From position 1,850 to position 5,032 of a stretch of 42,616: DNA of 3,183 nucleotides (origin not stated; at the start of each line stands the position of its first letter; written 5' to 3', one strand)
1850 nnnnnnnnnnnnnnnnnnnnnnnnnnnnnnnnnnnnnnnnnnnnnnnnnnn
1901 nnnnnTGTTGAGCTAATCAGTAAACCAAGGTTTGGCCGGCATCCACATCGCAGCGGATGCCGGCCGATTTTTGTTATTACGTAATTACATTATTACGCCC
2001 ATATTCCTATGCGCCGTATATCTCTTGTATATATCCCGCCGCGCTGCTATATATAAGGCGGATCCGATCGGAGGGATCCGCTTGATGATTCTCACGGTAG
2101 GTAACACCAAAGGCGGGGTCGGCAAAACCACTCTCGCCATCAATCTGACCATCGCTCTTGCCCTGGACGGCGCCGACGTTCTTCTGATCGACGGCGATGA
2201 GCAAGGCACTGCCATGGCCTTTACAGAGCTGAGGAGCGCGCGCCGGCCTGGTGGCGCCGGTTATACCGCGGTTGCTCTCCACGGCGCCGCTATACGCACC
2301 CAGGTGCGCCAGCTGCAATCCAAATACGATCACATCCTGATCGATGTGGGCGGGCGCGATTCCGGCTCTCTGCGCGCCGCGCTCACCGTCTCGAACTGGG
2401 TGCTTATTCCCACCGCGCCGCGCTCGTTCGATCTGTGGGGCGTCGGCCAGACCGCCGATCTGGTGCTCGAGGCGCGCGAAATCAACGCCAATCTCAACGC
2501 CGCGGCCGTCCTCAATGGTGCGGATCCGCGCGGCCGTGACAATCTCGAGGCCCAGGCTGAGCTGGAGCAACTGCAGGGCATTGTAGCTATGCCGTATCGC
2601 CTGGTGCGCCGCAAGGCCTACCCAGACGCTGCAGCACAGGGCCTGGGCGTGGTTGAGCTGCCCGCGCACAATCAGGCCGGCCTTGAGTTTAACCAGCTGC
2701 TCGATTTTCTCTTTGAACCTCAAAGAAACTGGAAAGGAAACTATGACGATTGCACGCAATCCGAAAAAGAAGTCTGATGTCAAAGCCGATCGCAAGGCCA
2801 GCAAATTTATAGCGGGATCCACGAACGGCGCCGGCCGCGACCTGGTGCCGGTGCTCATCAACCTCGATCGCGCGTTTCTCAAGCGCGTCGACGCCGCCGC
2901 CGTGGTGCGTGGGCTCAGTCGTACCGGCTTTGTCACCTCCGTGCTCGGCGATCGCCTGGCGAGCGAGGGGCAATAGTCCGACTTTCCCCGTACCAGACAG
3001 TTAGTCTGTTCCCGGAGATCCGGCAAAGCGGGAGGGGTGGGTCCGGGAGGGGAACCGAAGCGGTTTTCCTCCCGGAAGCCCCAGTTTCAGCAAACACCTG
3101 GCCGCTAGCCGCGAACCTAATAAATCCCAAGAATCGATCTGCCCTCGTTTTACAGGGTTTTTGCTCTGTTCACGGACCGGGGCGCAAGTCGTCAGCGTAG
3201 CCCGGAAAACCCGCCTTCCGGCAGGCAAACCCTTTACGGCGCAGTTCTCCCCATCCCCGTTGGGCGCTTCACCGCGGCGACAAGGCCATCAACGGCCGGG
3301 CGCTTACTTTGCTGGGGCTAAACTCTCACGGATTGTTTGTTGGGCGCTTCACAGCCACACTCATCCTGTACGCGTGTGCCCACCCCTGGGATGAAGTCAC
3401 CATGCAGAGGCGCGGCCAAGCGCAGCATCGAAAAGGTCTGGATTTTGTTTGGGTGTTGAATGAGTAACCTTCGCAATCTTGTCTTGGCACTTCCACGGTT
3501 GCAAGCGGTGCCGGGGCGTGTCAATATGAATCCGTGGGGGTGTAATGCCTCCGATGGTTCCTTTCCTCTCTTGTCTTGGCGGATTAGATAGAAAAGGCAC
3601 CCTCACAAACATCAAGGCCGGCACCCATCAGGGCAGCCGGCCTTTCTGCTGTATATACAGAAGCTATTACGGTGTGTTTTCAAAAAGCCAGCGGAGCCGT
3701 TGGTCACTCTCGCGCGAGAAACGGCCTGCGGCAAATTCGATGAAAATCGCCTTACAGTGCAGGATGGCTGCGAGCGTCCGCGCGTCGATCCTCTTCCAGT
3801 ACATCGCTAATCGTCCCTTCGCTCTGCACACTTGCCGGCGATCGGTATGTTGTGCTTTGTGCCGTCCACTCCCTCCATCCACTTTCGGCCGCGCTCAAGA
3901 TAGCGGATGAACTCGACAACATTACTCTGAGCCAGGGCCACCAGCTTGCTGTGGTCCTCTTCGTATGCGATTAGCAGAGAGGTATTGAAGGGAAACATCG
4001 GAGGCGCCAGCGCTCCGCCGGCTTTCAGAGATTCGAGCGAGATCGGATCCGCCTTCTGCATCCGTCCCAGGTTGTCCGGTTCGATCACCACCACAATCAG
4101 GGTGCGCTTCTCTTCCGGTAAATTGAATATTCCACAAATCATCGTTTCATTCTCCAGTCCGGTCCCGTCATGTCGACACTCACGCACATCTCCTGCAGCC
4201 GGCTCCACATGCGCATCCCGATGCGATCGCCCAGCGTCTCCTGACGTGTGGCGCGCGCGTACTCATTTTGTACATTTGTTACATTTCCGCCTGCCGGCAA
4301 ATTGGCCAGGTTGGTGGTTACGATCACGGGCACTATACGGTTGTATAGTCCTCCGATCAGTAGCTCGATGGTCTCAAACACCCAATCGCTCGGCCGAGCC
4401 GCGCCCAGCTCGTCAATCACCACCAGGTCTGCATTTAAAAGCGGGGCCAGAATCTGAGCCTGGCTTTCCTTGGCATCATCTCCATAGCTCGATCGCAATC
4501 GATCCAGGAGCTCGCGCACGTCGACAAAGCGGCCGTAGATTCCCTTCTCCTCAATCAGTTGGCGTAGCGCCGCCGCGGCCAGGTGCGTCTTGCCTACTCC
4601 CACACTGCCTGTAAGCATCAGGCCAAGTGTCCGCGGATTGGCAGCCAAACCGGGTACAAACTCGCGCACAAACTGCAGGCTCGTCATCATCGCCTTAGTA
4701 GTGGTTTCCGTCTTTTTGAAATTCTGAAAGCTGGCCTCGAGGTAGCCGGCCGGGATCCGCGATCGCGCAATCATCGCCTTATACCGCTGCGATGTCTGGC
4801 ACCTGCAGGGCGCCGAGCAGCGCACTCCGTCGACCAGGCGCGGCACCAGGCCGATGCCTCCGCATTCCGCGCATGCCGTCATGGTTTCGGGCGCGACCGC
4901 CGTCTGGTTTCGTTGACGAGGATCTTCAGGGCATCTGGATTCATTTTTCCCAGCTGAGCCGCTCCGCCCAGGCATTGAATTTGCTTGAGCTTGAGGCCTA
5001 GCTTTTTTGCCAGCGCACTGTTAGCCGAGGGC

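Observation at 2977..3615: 639-nt ORF-free, repeat- and stem-rich region downstream of ParA/RHH: centromere, large ncRNA or something else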

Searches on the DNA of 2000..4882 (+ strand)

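Call 5: search_rna_families(source=window, start=2700, end=3900, threshold=evalue, max_evalue=10, show_alignments=3)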
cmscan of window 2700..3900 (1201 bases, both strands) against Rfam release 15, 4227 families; matches with E-value up to 10: 8.
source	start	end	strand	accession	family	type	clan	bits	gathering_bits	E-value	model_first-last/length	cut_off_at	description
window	3039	3077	+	RF03620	mir-1233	Gene; miRNA;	-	19.9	87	1.7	1-82/82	no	mir-1233 microRNA precursor family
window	2715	2745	+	RF03111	Zeta-pan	Gene; sRNA;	-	19.8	56.7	0.92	1-50/50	no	Zeta-pan RNA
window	3547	3605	-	RF04341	Plastid-psbJ-5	Cis-reg;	CL00152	16.6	53.1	8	1-59/59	no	Plastid-psbJ-5 3UTR RNA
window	3607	3683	+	RF03061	uxuA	Gene; sRNA;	-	15.7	66.8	9.8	1-89/89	no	uxuA RNA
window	3543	3614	-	RF03452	mir-3121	Gene; miRNA;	-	15.5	108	6.3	1-77/77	no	mir-3121 microRNA precursor family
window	2785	2868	+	RF02681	Twister-sister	Gene; ribozyme;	-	14.5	34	8.6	1-81/81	no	Twister_sister_ribozyme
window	3503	3571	-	RF01128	sR43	Gene; snRNA; snoRNA; CD-box;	-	13.4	45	1.7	1-56/56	no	Small nucleolar RNA sR42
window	3560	3617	-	RF03012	Mu-gpT-DE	Gene; sRNA;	-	12.8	49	9.9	1-53/53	no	Mu-gpT-DE RNA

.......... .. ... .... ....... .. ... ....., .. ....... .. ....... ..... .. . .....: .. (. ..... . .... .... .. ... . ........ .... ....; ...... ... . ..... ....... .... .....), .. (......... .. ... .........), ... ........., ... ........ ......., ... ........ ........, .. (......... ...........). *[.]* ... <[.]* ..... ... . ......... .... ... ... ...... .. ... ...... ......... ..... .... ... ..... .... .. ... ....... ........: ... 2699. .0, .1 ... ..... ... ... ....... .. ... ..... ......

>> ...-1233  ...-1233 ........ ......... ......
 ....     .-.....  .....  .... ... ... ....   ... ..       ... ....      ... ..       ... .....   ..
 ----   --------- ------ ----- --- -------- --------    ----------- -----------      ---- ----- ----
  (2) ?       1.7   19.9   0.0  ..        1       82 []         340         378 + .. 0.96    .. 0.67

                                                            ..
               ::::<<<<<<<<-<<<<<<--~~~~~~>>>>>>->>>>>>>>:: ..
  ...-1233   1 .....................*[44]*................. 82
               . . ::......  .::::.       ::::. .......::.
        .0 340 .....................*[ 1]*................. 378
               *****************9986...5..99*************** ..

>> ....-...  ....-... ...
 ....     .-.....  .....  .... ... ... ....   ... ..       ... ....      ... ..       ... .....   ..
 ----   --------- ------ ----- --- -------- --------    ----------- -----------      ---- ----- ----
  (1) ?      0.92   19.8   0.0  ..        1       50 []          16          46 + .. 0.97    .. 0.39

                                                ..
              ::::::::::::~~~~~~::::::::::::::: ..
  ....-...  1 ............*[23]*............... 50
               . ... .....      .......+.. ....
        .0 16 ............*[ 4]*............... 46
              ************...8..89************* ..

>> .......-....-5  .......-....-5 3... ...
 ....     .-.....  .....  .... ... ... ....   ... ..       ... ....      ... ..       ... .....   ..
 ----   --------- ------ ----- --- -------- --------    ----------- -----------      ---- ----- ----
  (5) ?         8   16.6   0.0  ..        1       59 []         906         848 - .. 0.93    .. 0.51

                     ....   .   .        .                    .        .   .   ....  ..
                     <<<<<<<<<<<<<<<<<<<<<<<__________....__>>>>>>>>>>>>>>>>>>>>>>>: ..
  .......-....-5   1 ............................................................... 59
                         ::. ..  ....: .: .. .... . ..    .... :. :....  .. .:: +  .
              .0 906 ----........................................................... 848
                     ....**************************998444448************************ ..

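Call 6: search_dna_similar(query=window:2000-4200:+, collection=phages, mode=distant)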
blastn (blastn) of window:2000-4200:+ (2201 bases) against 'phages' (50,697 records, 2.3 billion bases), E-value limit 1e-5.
Records with a match: 3; places in all: 3; records where one place covers at least 80% of the query: 0.
Best place of each record, by identity: 60-80% 3.
By first word of the organism name: Burkholderia 3.
By host as written in the record: Burkholderia cenocepacia C6433 2; Burkholderia sp. 1.
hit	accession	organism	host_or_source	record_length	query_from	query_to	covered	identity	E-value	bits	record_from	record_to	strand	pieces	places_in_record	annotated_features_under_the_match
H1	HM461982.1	Burkholderia phage KS14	Burkholderia cenocepacia C6433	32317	321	449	6%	71.3%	7e-7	64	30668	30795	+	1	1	40: gp40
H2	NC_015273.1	Burkholderia phage KS14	Burkholderia cenocepacia C6433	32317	321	449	6%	71.3%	7e-7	64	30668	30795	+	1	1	40: ParA-like partition protein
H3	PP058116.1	Burkholderia phage vB_BceM_CEP1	Burkholderia sp.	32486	321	449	6%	71.3%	7e-7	64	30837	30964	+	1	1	AAA family ATPase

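Call 7: search_dna_similar(query=window:2000-4200:+, collection=plasmids, mode=distant)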
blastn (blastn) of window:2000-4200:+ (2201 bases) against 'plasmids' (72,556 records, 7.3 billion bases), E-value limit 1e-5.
Records with a match: 94; places in all: 97; records where one place covers at least 80% of the query: 0.
Best place of each record, by identity: 80-90% 17; 60-80% 77.
By first word of the organism name: Sphingobium 18; Serratia 15; Xanthomonas 11; Klebsiella 7; Aeromonas 5; Thiothrix 5; Pseudomonas 4; Sphingomonas 3; Escherichia 3; Methylorubrum 2; and 14 more.
By predicted mobility (MOB-suite, as given by PLSDB): conjugative 46; mobilizable 28; non-mobilizable 20.
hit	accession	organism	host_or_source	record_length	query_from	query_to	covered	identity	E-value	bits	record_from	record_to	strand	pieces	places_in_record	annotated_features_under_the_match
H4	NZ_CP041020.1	Sphingobium fuliginis ATCC 27551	cell culture,Water of rice field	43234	96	668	26%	69.7%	2e-57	233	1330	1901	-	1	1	AAA family ATPase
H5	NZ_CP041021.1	Sphingobium fuliginis ATCC 27551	cell culture,Water of rice field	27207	96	668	26%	69.7%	2e-57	233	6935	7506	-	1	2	AAA family ATPase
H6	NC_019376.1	Sphingobium fuliginis ATCC 27551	-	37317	96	668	26%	69.7%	2e-57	233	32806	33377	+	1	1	AAA family ATPase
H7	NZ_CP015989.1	Sphingobium sp. EP60837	cell culture,soil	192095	96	668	26%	69.7%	2e-57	233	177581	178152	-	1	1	AAA family ATPase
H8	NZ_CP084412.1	Sphingobium sp. CFD-2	cell culture,soil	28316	96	668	26%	69.7%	2e-57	233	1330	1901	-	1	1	AAA family ATPase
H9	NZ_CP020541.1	Sphingobium herbicidovorans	cell culture,soil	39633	98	668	26%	68.2%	8e-44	187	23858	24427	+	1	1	AAA family ATPase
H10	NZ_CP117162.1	Sphingobium sp. AntQ-1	Genomic DNA,PAH-contaminated soil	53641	98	668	26%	68.1%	2e-44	188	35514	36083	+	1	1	AAA family ATPase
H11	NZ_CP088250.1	Methylorubrum sp. B1-46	single cell,human skin swab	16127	111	670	25%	63.8%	8e-12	81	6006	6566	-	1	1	AAA family ATPase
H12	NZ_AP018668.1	Sphingobium amiense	-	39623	98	553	21%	71.5%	4e-54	222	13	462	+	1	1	AAA family ATPase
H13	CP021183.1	Rhizorhabdus wittichii DC-6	activated sludge of a wastewater ...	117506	98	553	21%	71.0%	2e-50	209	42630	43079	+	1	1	chromosome partitioning protein ParA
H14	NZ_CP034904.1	Roseomonas mucosa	Homo sapiens,tissue sample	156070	86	516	20%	73.3%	4e-60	242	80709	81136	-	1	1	AAA family ATPase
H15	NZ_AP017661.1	Sphingobium cloacae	-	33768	98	553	21%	69.0%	4e-41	178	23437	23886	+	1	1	AAA family ATPase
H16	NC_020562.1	Sphingomonas sp. MM-1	-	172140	98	553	21%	68.8%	2e-39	173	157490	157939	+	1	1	AAA family ATPase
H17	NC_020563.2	Sphingomonas sp. MM-1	-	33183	98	553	21%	68.8%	2e-39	173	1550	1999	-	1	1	AAA family ATPase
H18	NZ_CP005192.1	Sphingobium sp. MI1205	-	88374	98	553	21%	68.8%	2e-39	173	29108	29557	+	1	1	AAA family ATPase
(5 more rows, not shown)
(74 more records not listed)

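Call 114: search_rna_families(sources=[L005, L006, L017, L096, L099, L111], threshold=gathering)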
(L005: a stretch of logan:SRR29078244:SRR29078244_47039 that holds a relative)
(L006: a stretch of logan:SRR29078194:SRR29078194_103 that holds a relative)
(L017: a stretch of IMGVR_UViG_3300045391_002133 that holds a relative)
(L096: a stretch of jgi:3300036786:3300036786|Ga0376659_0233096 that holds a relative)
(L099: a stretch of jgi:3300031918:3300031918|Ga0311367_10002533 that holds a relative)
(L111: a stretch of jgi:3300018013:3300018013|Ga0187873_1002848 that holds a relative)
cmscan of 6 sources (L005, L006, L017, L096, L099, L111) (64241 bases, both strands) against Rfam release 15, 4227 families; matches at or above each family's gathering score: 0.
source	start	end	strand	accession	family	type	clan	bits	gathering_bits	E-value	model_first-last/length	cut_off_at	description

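Call 115: search_rna_families(source=L111, start=9560, end=10480, threshold=evalue, max_evalue=1)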
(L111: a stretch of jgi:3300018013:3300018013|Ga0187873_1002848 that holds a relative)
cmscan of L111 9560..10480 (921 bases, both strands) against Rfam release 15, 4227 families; matches with E-value up to 1: 6.
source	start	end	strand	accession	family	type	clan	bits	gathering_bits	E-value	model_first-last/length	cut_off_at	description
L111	9591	9670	+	RF01770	rimP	Cis-reg; leader;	-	25.1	47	0.13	27-102/102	no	Gammaprotebacteria rimP leader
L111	9595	9634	+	RF01791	F6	Gene; sRNA;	-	24.2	46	0.091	1-57/57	no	F6 TB sRNA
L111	10024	10082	+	RF02806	PyrR208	Gene; snRNA; snoRNA; HACA-box;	-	19.8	64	0.26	1-60/60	no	Pyrobaculum sRNA 208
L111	9593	9658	-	RF00506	Thr_leader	Cis-reg; leader;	-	19.8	55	0.5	1-118/118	no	Threonine operon leader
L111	9595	9730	-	RF02377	SurA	Gene; sRNA;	-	19.4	100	0.0081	1-279/279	no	SurA sRNA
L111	10336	10457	+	RF02883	BcKCsr2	Gene; sRNA;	-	16.5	40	0.42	1-129/129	no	Burkholderia sRNA 2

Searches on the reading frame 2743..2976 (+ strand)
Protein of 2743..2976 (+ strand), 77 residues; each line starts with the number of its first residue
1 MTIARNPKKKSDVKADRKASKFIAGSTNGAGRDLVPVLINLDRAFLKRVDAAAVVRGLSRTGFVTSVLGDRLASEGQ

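Call 16: find_encoding_contigs(protein=window:2743-2973:+, flank=10000, max_places=10)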
Protein seq(77 aa) (77 aa): 1 contig read that carries it; 1 place shown.
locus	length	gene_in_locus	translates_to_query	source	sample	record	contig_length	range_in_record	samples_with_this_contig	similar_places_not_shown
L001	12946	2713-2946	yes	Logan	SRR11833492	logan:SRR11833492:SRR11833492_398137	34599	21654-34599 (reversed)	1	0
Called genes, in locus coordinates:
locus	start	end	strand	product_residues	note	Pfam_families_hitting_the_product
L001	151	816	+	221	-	PF13177:DNA_pol3_delta2 (faint), PF00004:AAA, PF13401:AAA_22 (faint)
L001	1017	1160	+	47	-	-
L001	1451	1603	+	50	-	-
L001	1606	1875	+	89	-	-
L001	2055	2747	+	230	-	PF01656:CbiA, PF06564:CBP_BcsQ (faint), PF07015:VirC1, PF09140:MipZ (weak), PF10609:ParA (weak), PF13614:AAA_31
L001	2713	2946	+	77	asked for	-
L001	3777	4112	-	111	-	-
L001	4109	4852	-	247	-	PF01695:IstB_IS21, PF13191:AAA_16 (faint)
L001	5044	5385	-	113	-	-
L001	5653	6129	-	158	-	-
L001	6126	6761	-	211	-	-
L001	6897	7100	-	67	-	-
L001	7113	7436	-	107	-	-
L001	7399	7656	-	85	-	-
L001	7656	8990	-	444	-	PF02463:SMC_N (weak), PF13175:AAA_15, PF13476:AAA_23, PF13555:AAA_29 (weak)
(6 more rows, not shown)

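Call 18: find_related_loci(query=window:2743-2973:+, collection=viral_contigs, flank=6000)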
Query seq(77 aa) (77 aa) in viral_contigs; peptide patterns used: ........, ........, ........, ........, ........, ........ (x = any residue, [..] = any of these).
103 stretches matched a pattern; 3 encode a relative of the query (tblastn E <= 1e-3); 3 distinct loci.
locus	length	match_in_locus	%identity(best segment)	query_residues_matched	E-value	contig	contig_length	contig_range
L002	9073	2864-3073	46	1-72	2e-15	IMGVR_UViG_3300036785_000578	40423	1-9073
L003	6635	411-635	43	1-77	7e-15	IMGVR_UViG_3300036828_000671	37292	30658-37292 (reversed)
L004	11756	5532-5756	42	1-77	2e-14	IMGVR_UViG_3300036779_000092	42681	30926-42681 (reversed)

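Call 24: find_homologous_proteins(query=window:2743-2973:+, max_evalue=0.001)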
Query seq(77 aa) (77 aa): 2 proteins with E <= 0.001 among 3 candidates.
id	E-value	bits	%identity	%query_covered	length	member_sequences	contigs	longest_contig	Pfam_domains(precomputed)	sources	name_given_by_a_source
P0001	2.6e-40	152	100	100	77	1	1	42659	-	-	-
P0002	4.9e-21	92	67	97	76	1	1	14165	-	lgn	-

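Call 51: search_protein_families(library=pfam, proteins=[window:2743-2976:+], max_evalue=0.01)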
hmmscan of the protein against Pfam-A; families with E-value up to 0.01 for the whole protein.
window:2743-2976:+ (77 aa): 0 families

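Call 52: search_protein_families(library=phrogs, proteins=[window:2743-2976:+], max_evalue=0.001)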
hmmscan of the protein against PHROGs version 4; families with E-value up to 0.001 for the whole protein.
window:2743-2976:+ (77 aa): 0 families

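Call 111: search_solved_structures(query=A7, max_evalue=1, show_alignments=1)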
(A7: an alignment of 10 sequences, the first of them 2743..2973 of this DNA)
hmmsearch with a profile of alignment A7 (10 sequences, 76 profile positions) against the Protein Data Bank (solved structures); distinct sequences matched with E-value up to 1: 6.
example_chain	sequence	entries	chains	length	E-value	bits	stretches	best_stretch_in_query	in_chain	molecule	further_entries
1b01_A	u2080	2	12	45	0.0045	20.6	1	36-68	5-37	TRANSCRIPTIONAL REPRESSOR COPG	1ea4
2cpg_A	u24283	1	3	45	0.0046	20.5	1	36-68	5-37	TRANSCRIPTIONAL REPRESSOR COPG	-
7wj0_A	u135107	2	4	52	0.0049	20.4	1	38-74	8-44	Antitoxin MazE6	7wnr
8u12_A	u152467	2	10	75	0.019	18.6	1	36-69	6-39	Antitoxin Rv0298 | Antitoxin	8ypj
7ak7_C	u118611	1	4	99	0.12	16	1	29-68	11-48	CopG family transcriptional regulator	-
9jm4_A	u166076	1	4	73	0.64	13.7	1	18-73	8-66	LRO-C3-7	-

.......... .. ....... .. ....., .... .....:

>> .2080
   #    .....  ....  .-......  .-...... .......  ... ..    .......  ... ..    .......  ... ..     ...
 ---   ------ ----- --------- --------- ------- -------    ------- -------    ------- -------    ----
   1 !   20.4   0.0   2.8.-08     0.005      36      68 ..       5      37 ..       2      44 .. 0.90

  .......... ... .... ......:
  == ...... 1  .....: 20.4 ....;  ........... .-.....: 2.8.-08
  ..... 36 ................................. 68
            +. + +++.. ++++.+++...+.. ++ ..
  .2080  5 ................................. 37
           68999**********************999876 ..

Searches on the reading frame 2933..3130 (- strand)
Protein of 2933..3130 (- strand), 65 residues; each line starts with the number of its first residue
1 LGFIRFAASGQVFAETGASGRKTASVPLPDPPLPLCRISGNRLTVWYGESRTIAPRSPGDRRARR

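Call 96: search_protein_families(library=pfam, proteins=[window:2933-3130:-], max_evalue=1)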
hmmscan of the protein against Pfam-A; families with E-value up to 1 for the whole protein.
window:2933-3130:- (65 aa): 0 families

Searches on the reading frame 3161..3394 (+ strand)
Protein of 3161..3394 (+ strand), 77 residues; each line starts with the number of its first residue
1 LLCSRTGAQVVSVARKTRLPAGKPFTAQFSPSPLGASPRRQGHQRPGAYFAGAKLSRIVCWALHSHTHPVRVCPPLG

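Call 96: search_protein_families(library=pfam, proteins=[window:3161-3394:+], max_evalue=1)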
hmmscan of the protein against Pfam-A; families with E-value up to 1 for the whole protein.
window:3161-3394:+ (77 aa): 0 families

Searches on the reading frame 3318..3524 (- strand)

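Call 96: search_protein_families(library=pfam, proteins=[window:3318-3524:-, window:3326-3496:-], max_evalue=1)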
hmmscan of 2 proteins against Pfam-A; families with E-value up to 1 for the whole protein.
window:3318-3524:- (68 aa): 0 families

window:3326-3496:- (56 aa): 1 family
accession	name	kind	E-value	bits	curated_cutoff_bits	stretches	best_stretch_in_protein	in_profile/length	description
PF17567.7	DUF5473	-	0.028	15.2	31.1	1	11-49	30-68/106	Family of unknown function (DUF5473)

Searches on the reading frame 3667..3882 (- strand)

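Call 96: search_protein_families(library=pfam, proteins=[window:3667-3882:-], max_evalue=1)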
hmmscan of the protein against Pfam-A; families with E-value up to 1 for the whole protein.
window:3667-3882:- (71 aa): 1 family
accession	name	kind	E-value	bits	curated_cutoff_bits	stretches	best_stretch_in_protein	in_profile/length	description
PF08043.17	Xin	-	0.037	14.1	20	1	64-71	7-14/16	Xin repeat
